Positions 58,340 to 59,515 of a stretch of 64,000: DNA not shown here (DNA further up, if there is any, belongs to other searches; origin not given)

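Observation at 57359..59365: Orphan cyanophycinase-like S51 peptidase paired with an outer-membrane beta-barrel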

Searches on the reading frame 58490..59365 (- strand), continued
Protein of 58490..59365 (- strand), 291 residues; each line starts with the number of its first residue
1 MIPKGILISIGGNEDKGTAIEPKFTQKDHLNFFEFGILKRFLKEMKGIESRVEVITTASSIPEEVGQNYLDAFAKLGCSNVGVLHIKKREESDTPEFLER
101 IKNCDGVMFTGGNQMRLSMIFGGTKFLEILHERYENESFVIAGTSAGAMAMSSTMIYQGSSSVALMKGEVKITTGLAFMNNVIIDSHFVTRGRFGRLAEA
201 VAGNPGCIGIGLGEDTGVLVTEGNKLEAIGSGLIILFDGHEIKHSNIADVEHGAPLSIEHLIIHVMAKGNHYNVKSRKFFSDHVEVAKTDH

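Call 27: find_encoding_contigs(protein=P0022, flank=10000, max_places=2)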
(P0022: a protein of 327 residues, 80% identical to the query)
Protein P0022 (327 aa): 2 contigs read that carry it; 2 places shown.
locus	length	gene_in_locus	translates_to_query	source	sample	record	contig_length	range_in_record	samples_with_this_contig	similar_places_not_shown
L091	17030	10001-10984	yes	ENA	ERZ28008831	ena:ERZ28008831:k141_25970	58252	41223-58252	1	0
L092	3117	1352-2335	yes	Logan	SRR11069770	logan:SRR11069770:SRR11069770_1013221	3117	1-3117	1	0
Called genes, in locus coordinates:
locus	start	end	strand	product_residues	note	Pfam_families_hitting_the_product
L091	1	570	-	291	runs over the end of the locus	PF00582:Usp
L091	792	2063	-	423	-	PF07992:Pyr_redox_2 (faint), PF00890:FAD_binding_2 (weak), PF01134:GIDA (faint), PF01266:DAO (faint), PF03486:HI0933_like, PF22780:HI0933_like_1st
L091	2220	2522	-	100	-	PF00085:Thioredoxin, PF13098:Thioredoxin_2, PF13728:TraF (weak), PF13899:Thioredoxin_7 (faint), PF13905:Thioredoxin_8 (faint)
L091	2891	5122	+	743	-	PF02689:Herpes_Helicase (faint), PF05970:PIF1, PF13245:AAA_19, PF13401:AAA_22 (weak), PF13604:AAA_30, PF01443:Viral_helicase1 (faint), PF14493:HTH_40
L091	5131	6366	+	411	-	PF00070:Pyr_redox (faint), PF01266:DAO (faint), PF03486:HI0933_like (faint), PF07992:Pyr_redox_2, PF13450:NAD_binding_8 (faint), PF13454:NAD_binding_9 (faint), PF22366:NDH2_C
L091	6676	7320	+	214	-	PF00484:Pro_CA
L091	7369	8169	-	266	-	PF01209:Ubie_methyltran, PF13489:Methyltransf_23 (weak), PF13847:Methyltransf_31, PF08241:Methyltransf_11, PF08242:Methyltransf_12, PF13649:Methyltransf_25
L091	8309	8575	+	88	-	-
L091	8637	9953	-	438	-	PF00144:Beta-lactamase, PF18962:Por_Secre_tail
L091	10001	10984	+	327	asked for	PF03575:Peptidase_S51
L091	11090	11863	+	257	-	-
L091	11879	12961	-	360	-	PF01757:Acyl_transf_3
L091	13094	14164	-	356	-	PF13692:Glyco_trans_1_4, PF00534:Glycos_transf_1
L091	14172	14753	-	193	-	PF06175:MiaE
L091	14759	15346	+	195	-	PF01668:SmpB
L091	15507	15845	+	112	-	-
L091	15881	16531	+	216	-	PF04326:SLFN_AlbA_2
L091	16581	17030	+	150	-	?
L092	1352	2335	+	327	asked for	PF03575:Peptidase_S51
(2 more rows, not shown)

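Call 28: search_protein_families(library=pfam, proteins=[L085:4082-6730:-, L015:9152-9889:+, L015:11263-12867:+, L011:12876-13592:+, L048:3-725:+, L041:2196-3596:+, L037:12278-13486:+, L085:7153-8451:+, L087:3370-4692:+, L079:6902-7582:+], max_evalue=0.0001)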
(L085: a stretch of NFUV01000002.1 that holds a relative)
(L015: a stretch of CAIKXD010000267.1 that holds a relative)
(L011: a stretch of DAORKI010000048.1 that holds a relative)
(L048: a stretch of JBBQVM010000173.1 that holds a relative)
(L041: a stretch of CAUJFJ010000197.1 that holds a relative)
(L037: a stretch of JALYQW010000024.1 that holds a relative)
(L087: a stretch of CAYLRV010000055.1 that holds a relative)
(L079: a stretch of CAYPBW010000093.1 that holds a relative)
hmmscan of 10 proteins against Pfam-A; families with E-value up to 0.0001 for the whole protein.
L085:4082-6730:- (882 aa): 8 families
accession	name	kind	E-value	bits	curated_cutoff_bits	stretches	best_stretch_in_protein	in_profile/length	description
PF18921.5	Cyanophycin_syn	-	1.5e-46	157.6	27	1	25-139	2-114/115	Cyanophycin synthase-like N-terminal domain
PF08245.18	Mur_ligase_M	-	1.5e-20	74.4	24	1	489-698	1-198/200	Mur ligase middle domain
PF08443.16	RimK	-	9.9e-12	45.3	21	1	218-319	3-105/188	RimK-like ATP-grasp domain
PF02875.26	Mur_ligase_C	-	2.8e-10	41.6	28.4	1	727-848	1-119/127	Mur ligase, glutamate ligase domain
PF02222.28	ATP-grasp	-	3e-08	34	27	1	225-300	2-77/179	ATP-grasp domain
PF07478.18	Dala_Dala_lig_C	-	8.7e-08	32.3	24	1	229-312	5-94/204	D-ala D-ala ligase C-terminus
PF02655.19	ATP-grasp_3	-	3.2e-05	24.5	23.2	0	218-312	3-93/160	ATP-grasp domain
PF02786.22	CPSase_L_D2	-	3.6e-05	23.8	19.8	1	219-302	2-92/211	Carbamoyl-phosphate synthase L chain, ATP binding domain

L015:9152-9889:+ (245 aa): 1 family
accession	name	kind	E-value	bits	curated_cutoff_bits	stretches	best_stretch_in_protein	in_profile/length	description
PF01925.25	TauE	-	5e-24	85.7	32.6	1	11-242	4-237/237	Sulfite exporter TauE/SafE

L015:11263-12867:+ (534 aa): 1 family
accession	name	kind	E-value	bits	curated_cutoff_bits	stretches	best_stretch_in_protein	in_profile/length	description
PF00082.27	Peptidase_S8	-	4e-36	125.3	21.8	1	167-436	1-288/288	Subtilase family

L011:12876-13592:+ (238 aa): 0 families

L048:3-725:+ (240 aa): 1 family
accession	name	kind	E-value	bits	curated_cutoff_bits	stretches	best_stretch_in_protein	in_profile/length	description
PF03441.19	FAD_binding_7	-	2.7e-38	131.9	27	1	93-237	3-149/203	FAD binding domain of DNA photolyase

L041:2196-3596:+ (466 aa): 1 family
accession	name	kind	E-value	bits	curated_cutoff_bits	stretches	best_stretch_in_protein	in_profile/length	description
PF08811.16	DUF1800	-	2.5e-94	317.3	26.1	1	10-465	1-419/419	Protein of unknown function (DUF1800)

L037:12278-13486:+ (402 aa): 1 family
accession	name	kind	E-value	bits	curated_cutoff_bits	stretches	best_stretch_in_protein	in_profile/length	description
PF07394.17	DUF1501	-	1e-26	94.5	27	1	42-394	2-371/390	Protein of unknown function (DUF1501)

L085:7153-8451:+ (432 aa): 4 families
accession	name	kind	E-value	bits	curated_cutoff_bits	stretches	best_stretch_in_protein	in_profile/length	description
PF00266.25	Aminotran_5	-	5.9e-42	144.4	21.5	1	71-393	2-333/371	Aminotransferase class-V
PF01053.26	Cys_Met_Meta_PP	-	1.1e-07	31.2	27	1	96-269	39-200/381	Cys/Met metabolism PLP-dependent enzyme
PF00155.27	Aminotran_1_2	-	1.5e-06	28.1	19.7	1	110-245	43-189/361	Aminotransferase class I and II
PF01212.27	Beta_elim_lyase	-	1.6e-06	28.1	27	1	201-335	124-231/288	Beta-eliminating lyase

L087:3370-4692:+ (440 aa): 2 families
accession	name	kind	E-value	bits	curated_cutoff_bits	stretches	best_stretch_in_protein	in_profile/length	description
PF13520.12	AA_permease_2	-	1.8e-39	136.3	27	1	10-427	1-421/427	Amino acid permease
PF00324.27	AA_permease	-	2.2e-29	102.9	24.6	1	16-417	3-425/470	Amino acid permease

L079:6902-7582:+ (226 aa): 4 families
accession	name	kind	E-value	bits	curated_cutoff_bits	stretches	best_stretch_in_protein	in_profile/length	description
PF13472.12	Lipase_GDSL_2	-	4.7e-25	89.5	32.9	1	27-212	1-177/178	GDSL-like Lipase/Acylhydrolase family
PF00657.28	Lipase_GDSL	-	4.2e-16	60.2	23.6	1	25-217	1-207/208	GDSL-like Lipase/Acylhydrolase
PF04311.20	DUF459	-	2.5e-12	47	27.2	1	24-218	1-194/197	Protein of unknown function (DUF459)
PF25182.1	NonGDSL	-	7.7e-05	22.5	80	0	16-175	21-169/220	Non-GDSL lipase-like family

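Call 34: find_related_loci(query=L012:7219-9834:-, collection=metagenome_contigs, flank=10000)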
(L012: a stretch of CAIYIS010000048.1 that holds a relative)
Query L012:7219-9834:- (871 aa) in metagenome_contigs; peptide patterns used: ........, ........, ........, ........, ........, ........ (x = any residue, [..] = any of these).
600 stretches matched a pattern (row limit reached: there are more); 576 encode a relative of the query (tblastn E <= 1e-3); the best 80 are kept; 80 distinct loci.
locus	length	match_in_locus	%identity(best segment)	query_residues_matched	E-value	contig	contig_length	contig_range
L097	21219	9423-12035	89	1-871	0e+0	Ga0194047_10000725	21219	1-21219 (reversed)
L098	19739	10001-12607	82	1-869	0e+0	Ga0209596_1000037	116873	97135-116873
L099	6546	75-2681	83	1-869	0e+0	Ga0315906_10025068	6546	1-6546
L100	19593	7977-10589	83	1-871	0e+0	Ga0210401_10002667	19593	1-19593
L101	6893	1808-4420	82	1-871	0e+0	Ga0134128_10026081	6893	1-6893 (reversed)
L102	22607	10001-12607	82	1-869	0e+0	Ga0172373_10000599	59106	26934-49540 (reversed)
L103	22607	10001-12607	83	1-869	0e+0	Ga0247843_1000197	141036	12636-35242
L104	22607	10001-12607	83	1-869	0e+0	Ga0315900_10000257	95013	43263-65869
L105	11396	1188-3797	81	1-870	0e+0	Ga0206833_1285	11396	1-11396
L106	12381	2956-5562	80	1-869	0e+0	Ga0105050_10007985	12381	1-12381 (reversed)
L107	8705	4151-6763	81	1-871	0e+0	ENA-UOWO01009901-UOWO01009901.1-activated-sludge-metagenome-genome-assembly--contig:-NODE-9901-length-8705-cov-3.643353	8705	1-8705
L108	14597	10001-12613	80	1-871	0e+0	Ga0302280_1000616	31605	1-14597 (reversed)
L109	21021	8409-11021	80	1-871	0e+0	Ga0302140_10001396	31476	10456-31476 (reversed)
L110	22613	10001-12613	80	1-871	0e+0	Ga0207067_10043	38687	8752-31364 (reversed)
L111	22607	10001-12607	80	1-869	0e+0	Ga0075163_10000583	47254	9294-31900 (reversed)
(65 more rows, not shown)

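Call 35: find_homologous_proteins(query=L012:7219-9834:-, max_evalue=1e-50)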
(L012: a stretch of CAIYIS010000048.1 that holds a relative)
Query L012:7219-9834:- (871 aa): 8000 proteins with E <= 1e-50 among 8000 candidates; the best 120 are listed.
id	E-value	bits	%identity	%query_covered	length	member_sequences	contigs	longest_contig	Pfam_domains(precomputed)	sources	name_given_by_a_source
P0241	0.0e+0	1853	92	100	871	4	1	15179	PF18921.6,PF02875.27,PF02786.23,PF08245.19,PF02222.28,PF08443.17,PF01071.25,PF07478.19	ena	-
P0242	0.0e+0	1824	91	100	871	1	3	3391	PF18921.6,PF02875.27,PF08245.19,PF02222.28,PF08443.17,PF07478.19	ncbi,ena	-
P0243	0.0e+0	1821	90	100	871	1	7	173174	PF18921.6,PF02875.27,PF02786.23,PF08245.19,PF02222.28,PF08443.17,PF01071.25,PF07478.19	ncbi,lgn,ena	-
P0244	0.0e+0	1817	90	100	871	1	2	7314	PF18921.6,PF02875.27,PF02786.23,PF08245.19,PF02222.28,PF08443.17,PF07478.19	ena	-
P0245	0.0e+0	1814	90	100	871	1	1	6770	PF18921.6,PF02875.27,PF02786.23,PF08245.19,PF02222.28,PF08443.17,PF07478.19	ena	-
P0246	0.0e+0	1813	90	100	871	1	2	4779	PF18921.6,PF02875.27,PF02786.23,PF08245.19,PF02222.28,PF08443.17,PF07478.19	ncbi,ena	-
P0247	0.0e+0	1813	90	100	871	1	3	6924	PF18921.6,PF02875.27,PF02786.23,PF08245.19,PF02222.28,PF08443.17,PF07478.19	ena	-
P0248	0.0e+0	1810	90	100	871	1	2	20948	PF18921.6,PF02875.27,PF02786.23,PF08245.19,PF02222.28,PF08443.17,PF07478.19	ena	-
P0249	0.0e+0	1810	90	100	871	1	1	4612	PF18921.6,PF02875.27,PF08245.19,PF02222.28,PF08443.17,PF07478.19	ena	-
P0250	0.0e+0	1809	90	100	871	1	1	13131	PF18921.6,PF02875.27,PF02786.23,PF08245.19,PF02222.28,PF08443.17,PF07478.19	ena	-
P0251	0.0e+0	1808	90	100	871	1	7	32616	PF18921.6,PF02875.27,PF08245.19,PF02222.28,PF08443.17,PF01071.25,PF07478.19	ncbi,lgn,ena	-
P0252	0.0e+0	1805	89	100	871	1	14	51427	PF18921.6,PF02875.27,PF08245.19,PF02222.28,PF08443.17,PF01071.25,PF07478.19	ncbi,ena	-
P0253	0.0e+0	1805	89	100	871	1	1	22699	PF18921.6,PF02875.27,PF08245.19,PF02222.28,PF08443.17,PF01071.25,PF07478.19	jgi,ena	-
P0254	0.0e+0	1802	89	100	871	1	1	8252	PF18921.6,PF02875.27,PF08245.19,PF02222.28,PF08443.17,PF07478.19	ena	-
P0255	0.0e+0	1802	90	99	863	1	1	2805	PF18921.6,PF02875.27,PF02786.23,PF08245.19,PF02222.28,PF08443.17,PF07478.19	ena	-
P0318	0.0e+0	1674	83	100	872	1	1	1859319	PF18921.6,PF02875.27,PF02786.23,PF08245.19,PF02222.28,PF08443.17,PF07478.19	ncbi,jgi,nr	ncbi:MAG: cphA [Bacteroidota bacterium]|jgi:cyanophycin synthetase|nr:cphA [Bacteroidota bacterium]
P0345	0.0e+0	1670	83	100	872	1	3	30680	PF18921.6,PF02875.27,PF08245.19,PF02222.28,PF08443.17,PF07478.19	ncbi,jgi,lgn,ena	jgi:cyanophycin synthetase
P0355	0.0e+0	1668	83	100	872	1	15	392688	PF18921.6,PF02875.27,PF02786.23,PF08245.19,PF02222.28,PF08443.17,PF01071.25,PF07478.19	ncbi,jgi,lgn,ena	-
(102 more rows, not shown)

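Call 36: find_encoding_contigs(protein=P0318, flank=5000, max_places=2)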
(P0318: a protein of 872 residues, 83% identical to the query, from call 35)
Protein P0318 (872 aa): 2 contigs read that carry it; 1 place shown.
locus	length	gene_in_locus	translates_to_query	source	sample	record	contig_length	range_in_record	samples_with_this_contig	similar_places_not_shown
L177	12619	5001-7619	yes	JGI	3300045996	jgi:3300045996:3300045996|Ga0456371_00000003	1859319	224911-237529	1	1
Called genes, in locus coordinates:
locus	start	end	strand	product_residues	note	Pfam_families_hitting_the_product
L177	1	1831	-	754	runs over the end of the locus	PF00270:DEAD (weak), PF05970:PIF1, PF13245:AAA_19, PF13401:AAA_22 (faint), PF13604:AAA_30, PF14493:HTH_40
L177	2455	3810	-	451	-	-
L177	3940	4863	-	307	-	PF03575:Peptidase_S51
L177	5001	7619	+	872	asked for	PF18921:Cyanophycin_syn, PF02786:CPSase_L_D2 (faint), PF08443:RimK (weak), PF02222:ATP-grasp (weak), PF07478:Dala_Dala_lig_C (faint), PF08245:Mur_ligase_M, PF02875:Mur_ligase_C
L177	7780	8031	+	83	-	-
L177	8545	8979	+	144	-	-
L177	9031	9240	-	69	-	-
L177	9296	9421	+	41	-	-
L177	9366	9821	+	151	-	PF26941:DUF8292 (weak)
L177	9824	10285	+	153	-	PF14088:DUF4268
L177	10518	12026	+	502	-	-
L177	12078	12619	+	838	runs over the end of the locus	PF02585:PIG-L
